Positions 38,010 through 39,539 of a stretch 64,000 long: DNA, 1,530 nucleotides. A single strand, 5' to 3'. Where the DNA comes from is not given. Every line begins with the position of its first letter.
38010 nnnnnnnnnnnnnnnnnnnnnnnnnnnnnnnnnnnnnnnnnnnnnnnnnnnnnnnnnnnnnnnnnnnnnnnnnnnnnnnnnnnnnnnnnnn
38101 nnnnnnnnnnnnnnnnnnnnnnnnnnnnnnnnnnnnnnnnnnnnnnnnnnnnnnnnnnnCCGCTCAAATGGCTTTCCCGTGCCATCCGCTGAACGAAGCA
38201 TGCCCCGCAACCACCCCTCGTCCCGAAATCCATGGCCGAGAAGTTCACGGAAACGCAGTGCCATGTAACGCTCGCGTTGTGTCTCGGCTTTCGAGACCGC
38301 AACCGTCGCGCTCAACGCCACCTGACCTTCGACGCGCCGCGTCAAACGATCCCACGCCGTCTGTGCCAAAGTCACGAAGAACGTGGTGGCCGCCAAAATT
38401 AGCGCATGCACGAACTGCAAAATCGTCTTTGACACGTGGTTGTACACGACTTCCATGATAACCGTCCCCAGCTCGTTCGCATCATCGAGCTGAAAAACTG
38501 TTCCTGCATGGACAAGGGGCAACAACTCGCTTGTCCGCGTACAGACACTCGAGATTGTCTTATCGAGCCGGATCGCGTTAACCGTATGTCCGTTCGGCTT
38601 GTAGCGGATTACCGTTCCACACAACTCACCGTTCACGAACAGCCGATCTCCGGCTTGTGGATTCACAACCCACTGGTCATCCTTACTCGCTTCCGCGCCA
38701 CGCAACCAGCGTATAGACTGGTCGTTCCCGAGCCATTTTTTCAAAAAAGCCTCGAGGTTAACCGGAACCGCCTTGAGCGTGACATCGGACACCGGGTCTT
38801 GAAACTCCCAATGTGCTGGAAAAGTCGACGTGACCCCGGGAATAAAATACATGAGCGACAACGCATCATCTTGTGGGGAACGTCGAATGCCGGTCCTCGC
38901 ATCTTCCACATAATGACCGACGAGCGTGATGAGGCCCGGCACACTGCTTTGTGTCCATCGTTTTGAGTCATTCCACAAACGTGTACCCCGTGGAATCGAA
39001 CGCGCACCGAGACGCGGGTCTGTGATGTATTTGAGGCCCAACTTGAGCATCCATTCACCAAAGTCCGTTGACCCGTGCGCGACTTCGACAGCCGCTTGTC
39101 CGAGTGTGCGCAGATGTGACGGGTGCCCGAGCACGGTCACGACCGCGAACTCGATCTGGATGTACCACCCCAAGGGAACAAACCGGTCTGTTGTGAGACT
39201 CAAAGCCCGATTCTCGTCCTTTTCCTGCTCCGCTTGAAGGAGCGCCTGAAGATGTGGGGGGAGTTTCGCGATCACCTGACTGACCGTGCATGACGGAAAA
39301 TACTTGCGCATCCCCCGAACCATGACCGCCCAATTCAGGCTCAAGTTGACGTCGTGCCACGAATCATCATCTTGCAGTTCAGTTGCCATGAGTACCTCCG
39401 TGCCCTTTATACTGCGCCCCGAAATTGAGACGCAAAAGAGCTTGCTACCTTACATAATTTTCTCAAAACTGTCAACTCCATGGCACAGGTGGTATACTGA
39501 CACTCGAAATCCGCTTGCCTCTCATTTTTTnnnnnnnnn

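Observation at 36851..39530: G+C-rich island carrying a class III nucleotidyl cyclase with an unknown ~400-aa N-terminal domain, convergent with an ORFan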

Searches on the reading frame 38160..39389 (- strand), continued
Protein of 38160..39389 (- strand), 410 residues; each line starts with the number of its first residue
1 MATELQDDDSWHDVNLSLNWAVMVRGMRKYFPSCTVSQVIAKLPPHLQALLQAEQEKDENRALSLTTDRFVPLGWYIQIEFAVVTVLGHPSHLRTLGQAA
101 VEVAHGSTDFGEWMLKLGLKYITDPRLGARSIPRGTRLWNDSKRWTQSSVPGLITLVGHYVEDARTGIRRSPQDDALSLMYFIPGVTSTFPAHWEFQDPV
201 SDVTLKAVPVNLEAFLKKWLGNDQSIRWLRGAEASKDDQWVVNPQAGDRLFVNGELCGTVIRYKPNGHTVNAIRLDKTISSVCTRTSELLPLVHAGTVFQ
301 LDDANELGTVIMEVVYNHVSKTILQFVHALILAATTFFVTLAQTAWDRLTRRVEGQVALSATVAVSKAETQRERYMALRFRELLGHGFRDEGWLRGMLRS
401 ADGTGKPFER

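Call 87: list_cluster_members(proteins=[P0007, P0008, P0013, P0012, P0015, P0020, P0023, P0014, P0016, P0021])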
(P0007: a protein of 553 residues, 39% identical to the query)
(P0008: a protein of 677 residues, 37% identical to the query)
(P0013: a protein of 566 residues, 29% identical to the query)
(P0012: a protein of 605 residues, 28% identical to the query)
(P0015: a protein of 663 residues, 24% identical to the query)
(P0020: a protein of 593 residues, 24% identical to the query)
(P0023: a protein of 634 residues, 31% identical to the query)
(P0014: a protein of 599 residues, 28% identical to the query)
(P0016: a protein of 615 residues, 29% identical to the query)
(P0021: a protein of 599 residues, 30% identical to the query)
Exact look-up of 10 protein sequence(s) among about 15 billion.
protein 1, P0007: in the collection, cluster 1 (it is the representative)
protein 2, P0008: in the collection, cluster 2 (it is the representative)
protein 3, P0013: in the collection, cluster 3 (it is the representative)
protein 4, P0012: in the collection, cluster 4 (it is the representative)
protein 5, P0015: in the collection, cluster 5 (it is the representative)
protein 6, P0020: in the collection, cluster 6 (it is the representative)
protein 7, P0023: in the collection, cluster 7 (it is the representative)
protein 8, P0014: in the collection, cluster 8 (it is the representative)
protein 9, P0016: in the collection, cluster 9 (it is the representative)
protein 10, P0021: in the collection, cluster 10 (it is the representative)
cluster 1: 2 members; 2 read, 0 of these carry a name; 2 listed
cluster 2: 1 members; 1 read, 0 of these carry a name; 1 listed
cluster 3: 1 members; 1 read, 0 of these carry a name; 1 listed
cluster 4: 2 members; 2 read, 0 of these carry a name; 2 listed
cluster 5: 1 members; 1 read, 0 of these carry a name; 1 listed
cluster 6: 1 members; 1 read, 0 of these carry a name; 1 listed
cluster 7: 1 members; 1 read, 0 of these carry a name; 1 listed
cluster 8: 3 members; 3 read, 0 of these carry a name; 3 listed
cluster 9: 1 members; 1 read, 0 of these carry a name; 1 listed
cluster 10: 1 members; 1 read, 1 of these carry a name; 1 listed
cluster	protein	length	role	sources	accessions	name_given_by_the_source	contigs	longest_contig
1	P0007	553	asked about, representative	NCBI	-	-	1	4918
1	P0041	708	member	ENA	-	-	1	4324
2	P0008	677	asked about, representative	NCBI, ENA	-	-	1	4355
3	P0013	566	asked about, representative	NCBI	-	-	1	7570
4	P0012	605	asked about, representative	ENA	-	-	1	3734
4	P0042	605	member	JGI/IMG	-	-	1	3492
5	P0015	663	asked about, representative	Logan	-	-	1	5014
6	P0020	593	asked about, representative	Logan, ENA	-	-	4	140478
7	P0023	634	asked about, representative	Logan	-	-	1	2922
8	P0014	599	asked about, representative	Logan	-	-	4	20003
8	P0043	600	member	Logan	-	-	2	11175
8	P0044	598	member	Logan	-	-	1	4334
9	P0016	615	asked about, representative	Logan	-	-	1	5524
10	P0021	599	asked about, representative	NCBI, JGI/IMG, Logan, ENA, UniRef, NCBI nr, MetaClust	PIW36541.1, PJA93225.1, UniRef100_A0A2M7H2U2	MAG: hypothetical protein COW24_05020 [Candidatus Kerfeldbacteria bacterium ... | Guanylate cyclase domain-containing protein n=1 Tax=Candidatus Kerfeldbacteria bacterium ... | \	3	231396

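Call 90: find_encoding_contigs(protein=P0021, flank=8000, max_places=2)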
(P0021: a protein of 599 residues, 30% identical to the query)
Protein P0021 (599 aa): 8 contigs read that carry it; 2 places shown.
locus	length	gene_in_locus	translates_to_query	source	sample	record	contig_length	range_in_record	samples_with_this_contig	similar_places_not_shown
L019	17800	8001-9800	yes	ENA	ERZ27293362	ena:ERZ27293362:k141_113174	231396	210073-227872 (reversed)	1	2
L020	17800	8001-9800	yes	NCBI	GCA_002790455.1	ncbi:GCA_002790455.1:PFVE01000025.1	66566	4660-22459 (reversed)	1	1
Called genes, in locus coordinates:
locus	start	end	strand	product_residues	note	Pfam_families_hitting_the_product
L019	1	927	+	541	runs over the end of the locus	PF21850:DUF6909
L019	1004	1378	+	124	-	PF07681:DoxX, PF05514:HR_lesion (weak)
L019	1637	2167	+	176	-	PF01384:PHO4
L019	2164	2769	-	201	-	PF01384:PHO4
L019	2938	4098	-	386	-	-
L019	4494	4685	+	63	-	-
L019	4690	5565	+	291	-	-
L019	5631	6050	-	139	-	-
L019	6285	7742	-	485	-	PF01553:Acyltransferase, PF12710:HAD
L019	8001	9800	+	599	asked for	PF00211:Guanylate_cyc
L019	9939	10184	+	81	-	PF04070:DUF378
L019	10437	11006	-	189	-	-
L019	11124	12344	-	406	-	-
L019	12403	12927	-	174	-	PF00186:DHFR_1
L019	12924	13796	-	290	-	PF00303:Thymidylat_synt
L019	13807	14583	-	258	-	PF01784:DUF34_NIF3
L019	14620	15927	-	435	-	-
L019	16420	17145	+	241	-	PF00005:ABC_tran, PF02463:SMC_N, PF13304:AAA_21 (weak)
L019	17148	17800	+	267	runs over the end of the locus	PF00950:ABC-3, PF01032:FecCD (weak)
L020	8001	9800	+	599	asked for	PF00211:Guanylate_cyc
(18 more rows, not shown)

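Call 98: search_protein_families(library=padloc, proteins=[L014:7802-8404:+, L014:8578-9051:+, L014:9288-9887:+, L014:6001-7782:+, L019:8001-9800:+, L007:2346-3221:-, L019:9939-10184:+, L019:5631-6050:-], max_evalue=0.01)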
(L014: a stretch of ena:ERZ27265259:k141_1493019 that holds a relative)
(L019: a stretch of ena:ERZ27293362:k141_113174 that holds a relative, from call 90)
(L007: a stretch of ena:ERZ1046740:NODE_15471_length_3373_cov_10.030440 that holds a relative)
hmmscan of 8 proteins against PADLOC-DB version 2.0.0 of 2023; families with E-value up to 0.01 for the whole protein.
L014:7802-8404:+ (200 aa): 3 families
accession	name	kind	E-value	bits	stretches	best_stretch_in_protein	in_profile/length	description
PDLC02371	PycTIR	-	2.8e-05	21.6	1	72-116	28-71/288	-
PDLC00730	Effector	-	0.00073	16.8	1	88-166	63-133/299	TIR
PDLC00731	Effector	-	0.00074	16.6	1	72-122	31-77/306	TIR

L014:8578-9051:+ (157 aa): 0 families

L014:9288-9887:+ (199 aa): 0 families

L014:6001-7782:+ (593 aa): 1 family
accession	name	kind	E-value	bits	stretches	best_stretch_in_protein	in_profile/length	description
PDLC02367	PycC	-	0.00027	18.5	1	407-566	36-193/226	-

L019:8001-9800:+ (599 aa): 0 families

L007:2346-3221:- (291 aa): 0 families

L019:9939-10184:+ (81 aa): 0 families

L019:5631-6050:- (139 aa): 0 families

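Call 114: search_protein_families(library=pfam, proteins=[P0017, P0040, P0041, P0036, P0037, P0029, P0025, P0010], max_evalue=0.01)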
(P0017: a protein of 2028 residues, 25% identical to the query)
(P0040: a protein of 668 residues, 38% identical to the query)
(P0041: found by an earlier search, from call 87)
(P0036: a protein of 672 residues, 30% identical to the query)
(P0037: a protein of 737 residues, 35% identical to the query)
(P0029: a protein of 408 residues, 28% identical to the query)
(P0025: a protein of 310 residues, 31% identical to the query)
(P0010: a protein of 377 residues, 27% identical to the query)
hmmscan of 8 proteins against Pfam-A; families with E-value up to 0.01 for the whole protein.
P0017 (2028 aa): 2 families
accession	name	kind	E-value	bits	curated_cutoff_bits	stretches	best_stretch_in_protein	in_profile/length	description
PF06739.17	SBBP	-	1.1e-57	192.1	20.5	2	1893-1926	2-36/38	Beta-propeller repeat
PF24108.1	DUF7383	-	1.2e-06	29.2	27.9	0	484-513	21-50/123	Family of unknown function (DUF7383)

P0040 (668 aa): 4 families
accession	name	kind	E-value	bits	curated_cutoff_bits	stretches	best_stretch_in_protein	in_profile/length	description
PF16640.11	Big_3_5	-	1.7e-29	102.6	35.5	6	357-455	1-88/88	Bacterial Ig-like domain (group 3)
PF00630.25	Filamin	-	3.3e-06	28.3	26.9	0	365-440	18-85/93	Filamin/ABP280 repeat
PF24632.1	DUF7629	-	3.7e-06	26.8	27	0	505-527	41-63/83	Domain of unknown function (DUF7629)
PF17766.7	fn3_6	-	0.0053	17.4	26.4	0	549-608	36-90/99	Fibronectin type-III domain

P0041 (708 aa): 1 family
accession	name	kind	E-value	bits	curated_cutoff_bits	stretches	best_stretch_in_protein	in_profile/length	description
PF00211.25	Guanylate_cyc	-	2.8e-12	47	21.9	1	446-628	5-158/183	Adenylate and Guanylate cyclase catalytic domain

P0036 (672 aa): 1 family
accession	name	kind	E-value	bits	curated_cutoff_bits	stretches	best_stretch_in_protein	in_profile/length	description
PF00211.25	Guanylate_cyc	-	0.0026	17.8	21.9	0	480-580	11-111/183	Adenylate and Guanylate cyclase catalytic domain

P0037 (737 aa): 0 families

P0029 (408 aa): 0 families

P0025 (310 aa): 0 families

P0010 (377 aa): 0 families

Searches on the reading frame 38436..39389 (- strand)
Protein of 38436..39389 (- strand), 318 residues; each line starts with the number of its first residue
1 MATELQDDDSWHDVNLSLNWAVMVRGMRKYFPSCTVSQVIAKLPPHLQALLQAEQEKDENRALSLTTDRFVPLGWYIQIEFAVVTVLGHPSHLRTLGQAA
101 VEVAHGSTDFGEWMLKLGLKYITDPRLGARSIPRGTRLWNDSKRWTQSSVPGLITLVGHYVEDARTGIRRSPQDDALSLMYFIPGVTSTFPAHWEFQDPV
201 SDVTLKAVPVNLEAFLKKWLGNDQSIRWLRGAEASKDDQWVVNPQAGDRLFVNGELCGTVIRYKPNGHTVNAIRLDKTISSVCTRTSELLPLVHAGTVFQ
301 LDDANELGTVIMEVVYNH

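Call 29: find_homologous_proteins(query=A2, max_evalue=0.001)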
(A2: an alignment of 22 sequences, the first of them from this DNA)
Query A2 (22 sequences): 8000 candidates shared short words with the query, none scored E <= 0.001.

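Call 30: search_solved_structures(query=A2, max_evalue=10)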
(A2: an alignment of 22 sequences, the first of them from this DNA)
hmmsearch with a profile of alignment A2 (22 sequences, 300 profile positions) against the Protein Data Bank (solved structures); distinct sequences matched with E-value up to 10: 3.
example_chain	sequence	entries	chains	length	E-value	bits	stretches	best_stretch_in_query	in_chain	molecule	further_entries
7udj_H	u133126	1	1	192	0.88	11.6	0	143-188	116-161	De novo designed helical repeat protein RPB_PEW3_R4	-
6qm7_E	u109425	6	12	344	1.3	11.1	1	109-192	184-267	Proteasome alpha5 chain | Proteasome subunit alpha type | Proteasome alpha 5 subunit, putative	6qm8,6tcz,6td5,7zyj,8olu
2g39_A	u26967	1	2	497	2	10.5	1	38-95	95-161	Acetyl-CoA hydrolase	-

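Call 41: predict_structure(alignment_id=A2)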
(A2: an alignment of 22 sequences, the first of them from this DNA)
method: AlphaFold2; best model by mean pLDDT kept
length: 318 residues; sequences in the alignment: 22
mean_pLDDT: 85.6   pTM: 0.85
mean pLDDT of the five models: 85.6, 85.0, 84.6, 84.6, 83.5
residues with pLDDT >= 90: 209; 70-90: 52; 50-70: 29; < 50: 28
segments of 3 or more residues with pLDDT < 50: 1-7, 62-64, 231-246
pLDDT, mean of each block of 10 residues (from residue 1): 49 93 95 97 97 80 62 96 98 97 62 58 84 90 96 97 94 96 96 92 97 94 70 41 55 91 86 96 97 97 91 96
secondary structure, 60 per line:
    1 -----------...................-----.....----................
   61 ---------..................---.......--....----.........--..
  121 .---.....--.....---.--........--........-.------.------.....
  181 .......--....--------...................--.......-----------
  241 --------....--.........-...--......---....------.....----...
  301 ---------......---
elements in order: E12-15 H16-30 H36-40 H45-60 E70-72 H73-87 H91-97 H100-103 H108-116 H125-129 H132-136 E143-150 E153-160 H176-187 H190-193 E202-211 H212-220 E226-229 E249-252 E255-263 E270-275 E279-282 E289-293 E298-300 E310-315

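Call 51: search_protein_families(library=pfam, alignment_id=A2, max_evalue=10)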
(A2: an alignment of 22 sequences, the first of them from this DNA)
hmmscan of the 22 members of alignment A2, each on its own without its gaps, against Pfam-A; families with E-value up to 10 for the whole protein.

A. member 1, seq(318 aa): 1 family
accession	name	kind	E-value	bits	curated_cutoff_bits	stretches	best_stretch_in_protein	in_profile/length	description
PF21590.2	AP5B1_C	-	0.12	13.6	21.9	1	37-70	49-82/95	AP5B1, C-terminal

B. families by the number of members that match (of 22 scanned): 9 families
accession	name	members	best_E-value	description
PF18087.6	RuBisCo_chap_C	1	0.022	Rubisco Assembly chaperone C-terminal domain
PF01234.23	NNMT_PNMT_TEMT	1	0.026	NNMT/PNMT/TEMT family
PF06869.18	DUF1258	1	0.034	Protein of unknown function (DUF1258)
PF21463.3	Cry1Ac_dom-VII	1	0.099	Cry1Ac, domain VII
PF21590.2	AP5B1_C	1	0.12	AP5B1, C-terminal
PF09585.15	Lin0512_fam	1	0.14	Conserved hypothetical protein (Lin0512_fam)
PF18751.7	Ploopntkinase3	1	0.14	P-loop Nucleotide Kinase3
PF10893.13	Phage_186_Fil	1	0.17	Bacteriophage 186, Fil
PF03429.18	MSP1b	1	0.3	Major surface protein 1B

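Call 53: fold_search(model_id=the predicted structure, library=pdb)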
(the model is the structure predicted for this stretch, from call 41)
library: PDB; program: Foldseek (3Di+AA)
matches with E <= 10: 338; with E <= 0.001: 0
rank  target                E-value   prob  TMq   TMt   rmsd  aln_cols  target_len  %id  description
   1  6jt2_B                4.2e-03  0.63  0.27  0.16  18.7       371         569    9  Structure of human soluble guanylate cyclase in the NO activated state (released 2019-09-04)
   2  4dlq_A                1.6e-01  0.05  0.15  0.14  14.6       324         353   10  Crystal structure of the GAIN and HormR domains of CIRL 1/Latrophilin 1 (CL1) (released 2012-02-22)
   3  7oar_A                2.6e-01  0.07  0.06  0.05  14.7        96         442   14  Crystal structure of helicase Pif1 from Thermus oshimai in complex with parallel G-quadruplex (released 2022-03-09)
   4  4pso_B                2.8e-01  0.06  0.11  0.15  20.8       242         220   10  Crystal structure of apeThermo-DBP-RP2 bound to ssDNA dT10 (released 2014-04-30)
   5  8pkd_A                3.5e-01  0.38  0.24  0.44   6.1       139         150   14  Cryo-EM structure of Orrella dioscoreae BcsD (released 2023-12-20)
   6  9dd4_A                3.5e-01  0.15  0.14  0.31  10.3       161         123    8  Crystal Structure of Designed facilitated dissociation target LHD101An1: LHD101A with an N-terminal extension (released 2025-08-20)
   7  4psn_A                4.4e-01  0.04  0.12  0.15  20.0       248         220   10  Crystal structure of apeThermo-DBP-RP2 (released 2014-04-30)
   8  7mwr_B                4.7e-01  0.06  0.12  0.14  16.0       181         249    9  Structure of De Novo designed beta sheet heterodimer LHD101A53/B4 (released 2022-01-19)
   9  6wnc_A                5.9e-01  0.03  0.11  0.11  15.2       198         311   11  Structure of the Rieske non-heme iron oxygenase GxtA (released 2020-06-17)
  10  3ozu                  5.9e-01  0.03  0.15  0.12  19.2       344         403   10  The Crystal Structure of flavohemoglobin from R. eutrophus in complex with miconazole (released 2011-03-16)
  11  9dd0_D                6.3e-01  0.23  0.17  0.37   6.5       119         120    8  Designed allosteric facilitated dissociation switch AS1 in complex state TH with methylated lysines, crystal #2 (released 2025-08-20)
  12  9dd0_B                6.3e-01  0.12  0.16  0.33   9.2       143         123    9  Designed allosteric facilitated dissociation switch AS1 in complex state TH with methylated lysines, crystal #2 (released 2025-08-20)
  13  6fbv_B                6.3e-01  0.02  0.10  0.13  20.1       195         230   11  Single particle cryo em structure of Mycobacterium tuberculosis RNA polymerase in complex with Fidaxomicin (released 2018-02-28)
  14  9dcz_B                7.4e-01  0.11  0.13  0.29  10.5       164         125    8  Designed allosteric facilitated dissociation switch AS1 in complex state TH with methylated lysines, crystal #1 (released 2025-08-20)
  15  3fkh_C                7.4e-01  0.02  0.08  0.14  18.0       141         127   11  Crystal structure of Putative pyridoxamine 5'-phosphate oxidase (NP_601736.1) from CORYNEBACTERIUM GLUTAMICUM ATCC 130 (released 2009-01-13)
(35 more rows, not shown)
